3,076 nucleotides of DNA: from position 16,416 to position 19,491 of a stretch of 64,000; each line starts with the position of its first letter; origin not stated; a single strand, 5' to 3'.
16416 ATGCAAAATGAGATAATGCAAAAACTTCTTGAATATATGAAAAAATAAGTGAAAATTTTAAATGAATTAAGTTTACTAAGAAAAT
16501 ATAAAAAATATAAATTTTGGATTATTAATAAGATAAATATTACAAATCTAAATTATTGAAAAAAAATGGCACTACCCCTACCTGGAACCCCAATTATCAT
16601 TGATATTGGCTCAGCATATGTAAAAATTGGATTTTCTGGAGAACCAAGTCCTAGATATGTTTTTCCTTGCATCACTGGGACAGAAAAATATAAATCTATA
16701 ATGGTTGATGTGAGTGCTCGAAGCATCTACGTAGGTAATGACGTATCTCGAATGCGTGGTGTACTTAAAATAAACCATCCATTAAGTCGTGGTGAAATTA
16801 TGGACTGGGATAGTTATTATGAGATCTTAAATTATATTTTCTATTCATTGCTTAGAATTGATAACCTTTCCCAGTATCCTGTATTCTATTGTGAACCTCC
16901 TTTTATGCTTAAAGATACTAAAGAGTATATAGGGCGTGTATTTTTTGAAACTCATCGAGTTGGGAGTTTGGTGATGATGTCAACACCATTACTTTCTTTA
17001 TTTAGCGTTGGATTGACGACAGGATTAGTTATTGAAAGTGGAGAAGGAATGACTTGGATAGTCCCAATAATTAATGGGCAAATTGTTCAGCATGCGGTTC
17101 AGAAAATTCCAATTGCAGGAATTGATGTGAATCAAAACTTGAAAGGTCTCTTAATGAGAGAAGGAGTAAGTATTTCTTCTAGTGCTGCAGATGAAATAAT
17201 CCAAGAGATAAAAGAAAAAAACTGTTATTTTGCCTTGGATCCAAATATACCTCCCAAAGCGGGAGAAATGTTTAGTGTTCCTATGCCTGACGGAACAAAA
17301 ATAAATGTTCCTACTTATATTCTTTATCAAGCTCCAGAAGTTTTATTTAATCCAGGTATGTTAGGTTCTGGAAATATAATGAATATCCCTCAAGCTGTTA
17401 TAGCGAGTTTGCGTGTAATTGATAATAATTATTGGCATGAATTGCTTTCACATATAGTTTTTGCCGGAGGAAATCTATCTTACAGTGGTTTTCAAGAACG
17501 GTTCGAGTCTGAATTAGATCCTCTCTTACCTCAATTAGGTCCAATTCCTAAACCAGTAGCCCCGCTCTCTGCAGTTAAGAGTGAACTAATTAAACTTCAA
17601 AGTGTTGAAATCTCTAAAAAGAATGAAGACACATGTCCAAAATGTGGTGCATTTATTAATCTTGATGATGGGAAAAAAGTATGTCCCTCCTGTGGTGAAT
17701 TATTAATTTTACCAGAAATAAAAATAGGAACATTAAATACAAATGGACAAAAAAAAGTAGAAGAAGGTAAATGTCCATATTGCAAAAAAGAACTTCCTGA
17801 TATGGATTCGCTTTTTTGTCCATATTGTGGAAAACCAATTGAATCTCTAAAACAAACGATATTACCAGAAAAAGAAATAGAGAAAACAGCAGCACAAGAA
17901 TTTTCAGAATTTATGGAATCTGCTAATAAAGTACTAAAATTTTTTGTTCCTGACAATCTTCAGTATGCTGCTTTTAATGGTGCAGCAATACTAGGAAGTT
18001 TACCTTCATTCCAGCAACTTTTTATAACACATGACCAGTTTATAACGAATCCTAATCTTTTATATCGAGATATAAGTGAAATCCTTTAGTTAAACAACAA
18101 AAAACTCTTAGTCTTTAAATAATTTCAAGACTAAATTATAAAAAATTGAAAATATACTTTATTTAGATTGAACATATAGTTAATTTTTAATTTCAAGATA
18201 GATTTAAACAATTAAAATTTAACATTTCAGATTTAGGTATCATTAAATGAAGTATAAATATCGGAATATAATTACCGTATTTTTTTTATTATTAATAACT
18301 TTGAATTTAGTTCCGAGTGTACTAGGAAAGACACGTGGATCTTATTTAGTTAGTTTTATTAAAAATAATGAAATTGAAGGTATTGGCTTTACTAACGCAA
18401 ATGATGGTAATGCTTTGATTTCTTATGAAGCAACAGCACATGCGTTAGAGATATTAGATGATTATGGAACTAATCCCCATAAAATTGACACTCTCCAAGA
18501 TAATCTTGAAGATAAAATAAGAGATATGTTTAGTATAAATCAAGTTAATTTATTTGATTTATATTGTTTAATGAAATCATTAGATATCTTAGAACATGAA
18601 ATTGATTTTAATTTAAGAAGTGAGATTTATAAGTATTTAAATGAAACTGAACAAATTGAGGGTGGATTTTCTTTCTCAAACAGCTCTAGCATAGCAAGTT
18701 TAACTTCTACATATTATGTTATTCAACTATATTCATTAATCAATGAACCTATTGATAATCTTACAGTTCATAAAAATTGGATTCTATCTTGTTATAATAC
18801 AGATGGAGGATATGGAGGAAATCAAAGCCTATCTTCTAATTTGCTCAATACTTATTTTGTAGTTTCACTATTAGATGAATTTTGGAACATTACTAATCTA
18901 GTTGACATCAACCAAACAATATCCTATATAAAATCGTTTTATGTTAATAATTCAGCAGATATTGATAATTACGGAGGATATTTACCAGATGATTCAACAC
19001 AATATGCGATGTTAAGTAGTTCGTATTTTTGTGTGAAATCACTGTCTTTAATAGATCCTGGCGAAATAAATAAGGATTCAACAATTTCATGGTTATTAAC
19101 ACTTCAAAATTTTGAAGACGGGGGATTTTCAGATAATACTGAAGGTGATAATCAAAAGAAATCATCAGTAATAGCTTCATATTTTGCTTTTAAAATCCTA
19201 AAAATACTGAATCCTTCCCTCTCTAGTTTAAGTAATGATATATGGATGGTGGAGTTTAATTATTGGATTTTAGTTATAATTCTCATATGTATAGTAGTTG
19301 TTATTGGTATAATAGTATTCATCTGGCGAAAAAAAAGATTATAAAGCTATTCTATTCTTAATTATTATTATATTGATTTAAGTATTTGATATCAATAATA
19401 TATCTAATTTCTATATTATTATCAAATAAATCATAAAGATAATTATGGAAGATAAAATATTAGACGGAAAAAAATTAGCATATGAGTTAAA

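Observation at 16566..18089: Actin-fold protein carrying a double zinc-ribbon insertion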

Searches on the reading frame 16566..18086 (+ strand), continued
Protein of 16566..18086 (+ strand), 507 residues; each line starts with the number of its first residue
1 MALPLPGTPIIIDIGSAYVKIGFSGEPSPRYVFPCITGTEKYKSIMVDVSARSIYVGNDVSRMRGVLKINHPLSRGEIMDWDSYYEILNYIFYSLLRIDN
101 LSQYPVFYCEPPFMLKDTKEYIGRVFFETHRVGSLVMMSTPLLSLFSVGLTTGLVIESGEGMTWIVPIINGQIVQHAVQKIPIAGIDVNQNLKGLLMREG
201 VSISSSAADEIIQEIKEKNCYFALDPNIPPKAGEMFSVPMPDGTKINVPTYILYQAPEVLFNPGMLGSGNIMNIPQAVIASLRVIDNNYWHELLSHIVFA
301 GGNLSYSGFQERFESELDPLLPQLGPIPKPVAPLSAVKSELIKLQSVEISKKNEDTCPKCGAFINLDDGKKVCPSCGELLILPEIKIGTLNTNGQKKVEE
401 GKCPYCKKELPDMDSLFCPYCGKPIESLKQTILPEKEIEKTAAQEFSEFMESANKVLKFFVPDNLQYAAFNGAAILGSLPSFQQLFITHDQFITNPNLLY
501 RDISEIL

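Call 84: find_related_loci(query=A4, collection=metagenome_contigs, flank=4000)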
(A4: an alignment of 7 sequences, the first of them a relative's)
Query A4 (541 aa) in metagenome_contigs; peptide patterns used: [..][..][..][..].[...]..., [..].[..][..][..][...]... (x = any residue, [..] = any of these).
600 stretches matched a pattern (row limit reached: there are more); 16 encode a relative of the query (tblastn E <= 1e-3); 16 distinct loci.
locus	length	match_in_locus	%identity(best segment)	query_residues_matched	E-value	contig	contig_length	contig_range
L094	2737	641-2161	47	57-541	3e-151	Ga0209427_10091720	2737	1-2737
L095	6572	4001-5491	48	57-541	1e-142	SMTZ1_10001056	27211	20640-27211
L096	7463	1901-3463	48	43-541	8e-142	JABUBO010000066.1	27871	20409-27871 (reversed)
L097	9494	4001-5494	46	57-541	4e-140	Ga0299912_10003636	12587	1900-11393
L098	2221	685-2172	47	57-541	7e-144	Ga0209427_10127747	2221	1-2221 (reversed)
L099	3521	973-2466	46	57-539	2e-139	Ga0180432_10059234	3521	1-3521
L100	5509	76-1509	41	57-540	7e-114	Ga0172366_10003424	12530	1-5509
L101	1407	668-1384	53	57-298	8e-84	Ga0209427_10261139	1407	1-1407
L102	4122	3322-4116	43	52-323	9e-67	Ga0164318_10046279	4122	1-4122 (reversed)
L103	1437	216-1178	36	51-371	4e-70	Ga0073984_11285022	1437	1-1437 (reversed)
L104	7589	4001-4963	36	51-371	2e-64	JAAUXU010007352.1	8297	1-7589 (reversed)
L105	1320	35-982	37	56-371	6e-63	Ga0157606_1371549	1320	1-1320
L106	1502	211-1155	35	52-370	2e-60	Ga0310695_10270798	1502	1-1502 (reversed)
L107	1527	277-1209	36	57-370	5e-60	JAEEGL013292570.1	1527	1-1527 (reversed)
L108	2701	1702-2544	36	56-335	8e-50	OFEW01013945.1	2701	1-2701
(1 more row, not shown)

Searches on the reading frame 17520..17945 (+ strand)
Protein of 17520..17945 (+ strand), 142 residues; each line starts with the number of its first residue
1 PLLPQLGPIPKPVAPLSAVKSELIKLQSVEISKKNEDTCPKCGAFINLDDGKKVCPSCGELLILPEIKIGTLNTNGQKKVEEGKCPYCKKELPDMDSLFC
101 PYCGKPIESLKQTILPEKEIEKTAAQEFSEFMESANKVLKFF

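Call 4: search_protein_families(library=pfam, proteins=[window:17520-17945:+], max_evalue=1)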
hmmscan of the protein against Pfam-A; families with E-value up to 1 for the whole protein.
seq(142 aa): 68 families (the best 25 are shown)
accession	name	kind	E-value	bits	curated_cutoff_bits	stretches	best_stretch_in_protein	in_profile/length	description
PF13248.11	Zn_ribbon_3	-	5.3e-14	51.6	27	2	84-107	4-26/26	zinc-ribbon domain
PF13240.11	Zn_Ribbon_1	-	4.8e-10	39.3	25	3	84-106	1-22/23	zinc-ribbon domain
PF12773.13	DZR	-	1.3e-09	38.5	27.3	2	39-104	1-45/45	Double zinc ribbon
PF24460.1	DUF7575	-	1.5e-09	37.5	28.5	1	81-108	2-28/28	Domain of unknown function (DUF7575)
PF18912.6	DZR_2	-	4e-07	30.2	27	2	79-109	18-48/56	Double zinc ribbon domain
PF07191.17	Zn_ribbon_6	-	3e-05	24.4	25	2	55-111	3-43/67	Double zinc ribbon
PF10571.15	UPF0547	-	4e-05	24.1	29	2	84-104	2-21/26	Uncharacterised protein family UPF0547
PF11781.13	Zn_ribbon_RRN7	-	4.3e-05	23.5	27.1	1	37-59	5-28/32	Zinc-finger of RNA-polymerase I-specific TFIIB, Rrn7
PF08772.16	Zn_ribbon_NOB1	-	5e-05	23.8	24.9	1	84-110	10-34/72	Nin one binding (NOB1) Zn-ribbon like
PF14446.12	Prok-RING_1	-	5.3e-05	23.5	29.1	2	82-106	4-29/54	Prokaryotic RING finger family 1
PF17032.10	Zn_ribbon_15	-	6.9e-05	24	28.9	2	82-104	52-73/73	zinc-ribbon family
PF09297.16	Zn_ribbon_NUD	-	0.00012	22.1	24.8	2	39-60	6-29/32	NADH pyrophosphatase zinc ribbon domain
PF25207.1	DUF7837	-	0.00036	20.9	27.8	0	83-96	6-19/47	Domain of unknown function (DUF7837)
PF18439.7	zf_UBZ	-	0.00048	20.2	25.6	0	96-110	1-15/32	Ubiquitin-Binding Zinc Finger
PF01155.25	HypA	-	0.0013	19.2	28.9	2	34-60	68-94/112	Hydrogenase/urease nickel incorporation, metallochaperone, hypA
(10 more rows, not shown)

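Call 51: search_solved_structures(query=window:17523-17945:+, max_evalue=10, show_alignments=3)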
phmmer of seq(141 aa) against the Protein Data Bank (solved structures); distinct sequences matched with E-value up to 10: 17.
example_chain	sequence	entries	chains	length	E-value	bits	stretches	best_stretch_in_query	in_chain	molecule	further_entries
2aqc_A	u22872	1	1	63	0.01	19.1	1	36-66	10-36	Ribosome biogenesis protein Nop10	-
2apo_B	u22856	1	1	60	0.012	19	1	37-66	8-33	Ribosome biogenesis protein Nop10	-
7oqy_Y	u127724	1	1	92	0.038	17.3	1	38-58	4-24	DNA-directed RNA polymerase, subunit M (RpoM-2)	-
2jne_A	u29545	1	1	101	0.11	15.8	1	35-62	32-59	Hypothetical protein yfgJ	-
3w5k_B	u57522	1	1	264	0.32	14.3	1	2-97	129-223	Zinc finger protein SNAI1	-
2m0d_A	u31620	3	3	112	0.39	14.1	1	54-96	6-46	Zinc finger and BTB domain-containing protein 17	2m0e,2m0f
1ul5_A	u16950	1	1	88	0.44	13.9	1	33-72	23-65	squamosa promoter binding protein-like 7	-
7qep_O7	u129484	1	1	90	0.6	13.4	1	31-92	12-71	60S ribosomal protein L37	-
9e6q_Ai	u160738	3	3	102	0.69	13.3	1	24-61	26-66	Large ribosomal subunit protein eL43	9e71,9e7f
2con_A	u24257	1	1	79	0.75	13.1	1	83-112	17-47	nin one binding protein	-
3erw_A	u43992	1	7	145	0.79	13.1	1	81-113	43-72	Sporulation thiol-disulfide oxidoreductase A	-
1l8d_A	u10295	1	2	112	0.8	13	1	66-94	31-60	DNA double-strand break repair rad50 ATPase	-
9fhl_C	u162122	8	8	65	0.82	13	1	35-63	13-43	Small zinc finger protein HVO-2753-like zinc-binding pocket domain-containing protein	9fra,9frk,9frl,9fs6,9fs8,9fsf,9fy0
3kcm_A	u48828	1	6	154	1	12.7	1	84-127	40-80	Thioredoxin family protein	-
5um7_A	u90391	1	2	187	1.5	12.1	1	83-128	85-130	Thioredoxin signature protein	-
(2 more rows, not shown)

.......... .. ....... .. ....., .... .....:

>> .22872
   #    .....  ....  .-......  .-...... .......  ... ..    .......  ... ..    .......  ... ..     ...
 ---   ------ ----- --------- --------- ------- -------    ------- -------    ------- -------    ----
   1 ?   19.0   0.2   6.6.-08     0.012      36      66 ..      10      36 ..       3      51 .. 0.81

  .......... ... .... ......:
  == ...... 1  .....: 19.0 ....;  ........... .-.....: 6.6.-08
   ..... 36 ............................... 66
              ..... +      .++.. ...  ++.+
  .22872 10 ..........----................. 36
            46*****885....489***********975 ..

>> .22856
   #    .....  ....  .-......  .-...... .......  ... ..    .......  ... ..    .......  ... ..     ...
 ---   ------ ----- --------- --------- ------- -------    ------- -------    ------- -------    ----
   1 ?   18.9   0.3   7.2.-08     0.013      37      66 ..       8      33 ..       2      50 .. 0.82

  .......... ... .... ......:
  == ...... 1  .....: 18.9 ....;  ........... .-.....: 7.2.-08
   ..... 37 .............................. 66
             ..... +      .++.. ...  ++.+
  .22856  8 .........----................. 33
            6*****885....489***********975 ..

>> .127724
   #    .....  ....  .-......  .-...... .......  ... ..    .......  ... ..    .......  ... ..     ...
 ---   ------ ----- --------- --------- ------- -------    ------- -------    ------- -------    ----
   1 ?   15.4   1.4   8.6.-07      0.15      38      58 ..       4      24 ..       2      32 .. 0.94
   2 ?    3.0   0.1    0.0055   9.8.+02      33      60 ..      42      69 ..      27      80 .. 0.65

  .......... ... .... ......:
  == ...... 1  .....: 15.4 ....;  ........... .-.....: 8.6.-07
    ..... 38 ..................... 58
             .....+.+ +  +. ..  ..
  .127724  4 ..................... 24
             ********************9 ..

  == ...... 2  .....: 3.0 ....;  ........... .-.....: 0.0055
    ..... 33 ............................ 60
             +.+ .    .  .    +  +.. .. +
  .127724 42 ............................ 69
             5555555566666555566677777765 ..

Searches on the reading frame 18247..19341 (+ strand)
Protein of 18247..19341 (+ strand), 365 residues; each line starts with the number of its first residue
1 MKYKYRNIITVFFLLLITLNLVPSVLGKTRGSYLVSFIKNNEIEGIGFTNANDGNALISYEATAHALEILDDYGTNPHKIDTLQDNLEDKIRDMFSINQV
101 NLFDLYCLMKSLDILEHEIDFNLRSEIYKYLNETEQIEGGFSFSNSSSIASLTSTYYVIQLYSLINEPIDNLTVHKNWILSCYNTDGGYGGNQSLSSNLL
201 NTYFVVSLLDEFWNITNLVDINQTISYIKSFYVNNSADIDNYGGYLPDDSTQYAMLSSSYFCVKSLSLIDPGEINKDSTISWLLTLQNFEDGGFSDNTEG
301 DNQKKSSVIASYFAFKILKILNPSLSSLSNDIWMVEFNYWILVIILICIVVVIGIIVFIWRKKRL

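Call 23: search_protein_families(library=pfam, proteins=[window:18247-19341:+], max_evalue=0.001)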
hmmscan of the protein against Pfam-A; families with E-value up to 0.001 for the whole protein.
window:18247-19341:+ (365 aa): 1 family
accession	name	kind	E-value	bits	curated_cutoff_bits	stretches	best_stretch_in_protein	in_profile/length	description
PF00432.27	Prenyltrans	-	1.4e-19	71.1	26.5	3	252-329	25-100/304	Prenyltransferase alpha-alpha toroid domain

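Call 73: search_solved_structures(query=window:18247-19341:+, max_evalue=1, show_alignments=1)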
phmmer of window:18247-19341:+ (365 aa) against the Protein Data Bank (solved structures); distinct sequences matched with E-value up to 1: 19.
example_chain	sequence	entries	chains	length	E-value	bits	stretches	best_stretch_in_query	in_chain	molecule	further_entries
2h6i_B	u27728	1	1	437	1.8e-05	27.2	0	117-195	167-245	Protein farnesyltransferase beta subunit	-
2h6g_B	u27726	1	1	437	1.8e-05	27.1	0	117-195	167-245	Protein farnesyltransferase beta subunit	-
1n94_B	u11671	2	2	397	2.2e-05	26.9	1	105-195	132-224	Protein farnesyltransferase beta subunit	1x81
1ft2_B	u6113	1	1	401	2.3e-05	26.8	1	105-196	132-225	PROTEIN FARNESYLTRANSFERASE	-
1n95_B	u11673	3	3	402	2.3e-05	26.8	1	155-292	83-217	Protein farnesyltransferase beta subunit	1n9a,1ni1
1nl4_B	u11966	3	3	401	2.3e-05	26.8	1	105-196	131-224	Protein farnesyltransferase beta subunit | Farnesyltransferase subunit beta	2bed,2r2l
3pz4_B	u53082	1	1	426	2.9e-05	26.5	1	155-292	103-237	Protein farnesyltransferase subunit beta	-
1o1r_B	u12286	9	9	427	2.9e-05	26.5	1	155-292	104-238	Protein farnesyltransferase beta subunit | Protein farnesyltransferase subunit beta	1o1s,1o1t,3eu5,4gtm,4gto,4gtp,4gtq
1d8d_B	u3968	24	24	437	3.2e-05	26.4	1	155-292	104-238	farnesyltransferase (beta subunit) | PROTEIN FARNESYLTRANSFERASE | PROTEIN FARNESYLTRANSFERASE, BETA SUBUNIT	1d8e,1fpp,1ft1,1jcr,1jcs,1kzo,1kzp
2zir_B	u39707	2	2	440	3.3e-05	26.3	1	105-197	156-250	Protein farnesyltransferase subunit beta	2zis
2h6h_B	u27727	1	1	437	5.9e-05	25.5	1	118-196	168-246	Protein farnesyltransferase beta subunit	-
1jcq_B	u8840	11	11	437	5.9e-05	25.5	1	118-196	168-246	PROTEIN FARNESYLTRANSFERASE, BETA SUBUNIT | protein farnesyltransferase beta subunit | Protein farnesyltransferase subunit beta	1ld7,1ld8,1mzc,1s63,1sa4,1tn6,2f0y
3euv_B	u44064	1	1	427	8.9e-05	24.9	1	152-292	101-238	Protein farnesyltransferase subunit beta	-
6o60_B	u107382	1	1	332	0.00012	24.5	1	178-297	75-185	Geranylgeranyl transferase type-2 subunit beta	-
6j6x_B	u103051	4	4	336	0.00013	24.4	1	178-297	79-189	Geranylgeranyl transferase type-2 subunit beta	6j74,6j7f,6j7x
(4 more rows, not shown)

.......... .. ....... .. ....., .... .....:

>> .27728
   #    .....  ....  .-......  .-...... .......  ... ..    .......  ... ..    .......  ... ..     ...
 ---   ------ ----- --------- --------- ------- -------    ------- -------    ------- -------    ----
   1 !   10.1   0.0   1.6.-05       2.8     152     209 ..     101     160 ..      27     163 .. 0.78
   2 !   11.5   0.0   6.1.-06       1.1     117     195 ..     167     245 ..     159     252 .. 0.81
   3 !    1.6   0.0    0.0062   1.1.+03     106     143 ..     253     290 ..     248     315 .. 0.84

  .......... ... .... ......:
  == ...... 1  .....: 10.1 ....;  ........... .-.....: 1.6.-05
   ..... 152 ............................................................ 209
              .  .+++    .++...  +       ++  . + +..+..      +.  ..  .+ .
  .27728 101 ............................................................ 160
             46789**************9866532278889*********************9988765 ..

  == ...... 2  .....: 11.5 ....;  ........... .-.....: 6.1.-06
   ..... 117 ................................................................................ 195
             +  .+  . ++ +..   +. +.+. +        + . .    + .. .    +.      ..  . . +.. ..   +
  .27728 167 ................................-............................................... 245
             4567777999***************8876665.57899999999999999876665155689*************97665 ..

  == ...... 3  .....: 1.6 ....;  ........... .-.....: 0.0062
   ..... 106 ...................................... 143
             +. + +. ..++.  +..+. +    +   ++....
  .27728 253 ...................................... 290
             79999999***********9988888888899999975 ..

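Call 74: search_protein_families(library=ncbifam, proteins=[window:18247-19341:+], max_evalue=0.01)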
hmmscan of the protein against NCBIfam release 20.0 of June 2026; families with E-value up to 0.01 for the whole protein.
window:18247-19341:+ (365 aa): 0 families

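Call 89: find_homologous_proteins(query=window:18247-19341:+, max_evalue=0.00001)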
Query window:18247-19341:+ (365 aa): 297 proteins with E <= 0.00001 among 3715 candidates; the best 120 are listed.
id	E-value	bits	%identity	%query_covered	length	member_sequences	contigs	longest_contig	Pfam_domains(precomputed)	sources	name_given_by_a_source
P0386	7.6e-236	800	100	100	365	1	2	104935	PF00432.28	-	-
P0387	1.3e-162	559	69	100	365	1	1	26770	PF00432.28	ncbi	ncbi:MAG: prenyltransferase/squalene oxidase repeat-containing protein [Promethearchaeota archaeon]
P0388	7.3e-162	556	68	100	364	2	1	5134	PF00432.28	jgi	-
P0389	8.6e-161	553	67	100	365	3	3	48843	PF00432.28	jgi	-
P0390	4.3e-160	551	68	100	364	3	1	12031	PF00432.28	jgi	-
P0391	2.8e-159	548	68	100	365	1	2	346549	PF00432.28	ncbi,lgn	ncbi:MAG: hypothetical protein ACFFCE_18990 [Promethearchaeota archaeon]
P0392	3.5e-158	544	68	100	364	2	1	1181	PF00432.28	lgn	-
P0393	5.8e-158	544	67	100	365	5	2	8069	PF00432.28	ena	-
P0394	5.0e-155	534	67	100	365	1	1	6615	PF00432.28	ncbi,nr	ncbi:MAG: hypothetical protein HWN81_19565 [Candidatus Lokiarchaeota archaeon]|nr:hypothetical prote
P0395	3.3e-154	531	67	100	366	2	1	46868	PF00432.28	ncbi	-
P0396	1.4e-147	510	65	98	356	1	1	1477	PF00432.28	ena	-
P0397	1.6e-144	499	62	100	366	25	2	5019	PF00432.28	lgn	-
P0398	2.5e-139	482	60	100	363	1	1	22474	PF00432.28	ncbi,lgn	ncbi:MAG: prenyltransferase/squalene oxidase repeat-containing protein [Promethearchaeota archaeon]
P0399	1.5e-138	480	62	96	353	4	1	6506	PF00432.28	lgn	-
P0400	1.3e-136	473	77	77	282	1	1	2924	PF00432.28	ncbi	ncbi:MAG: hypothetical protein ACFFC3_16530, partial [Candidatus Odinarchaeota archaeon]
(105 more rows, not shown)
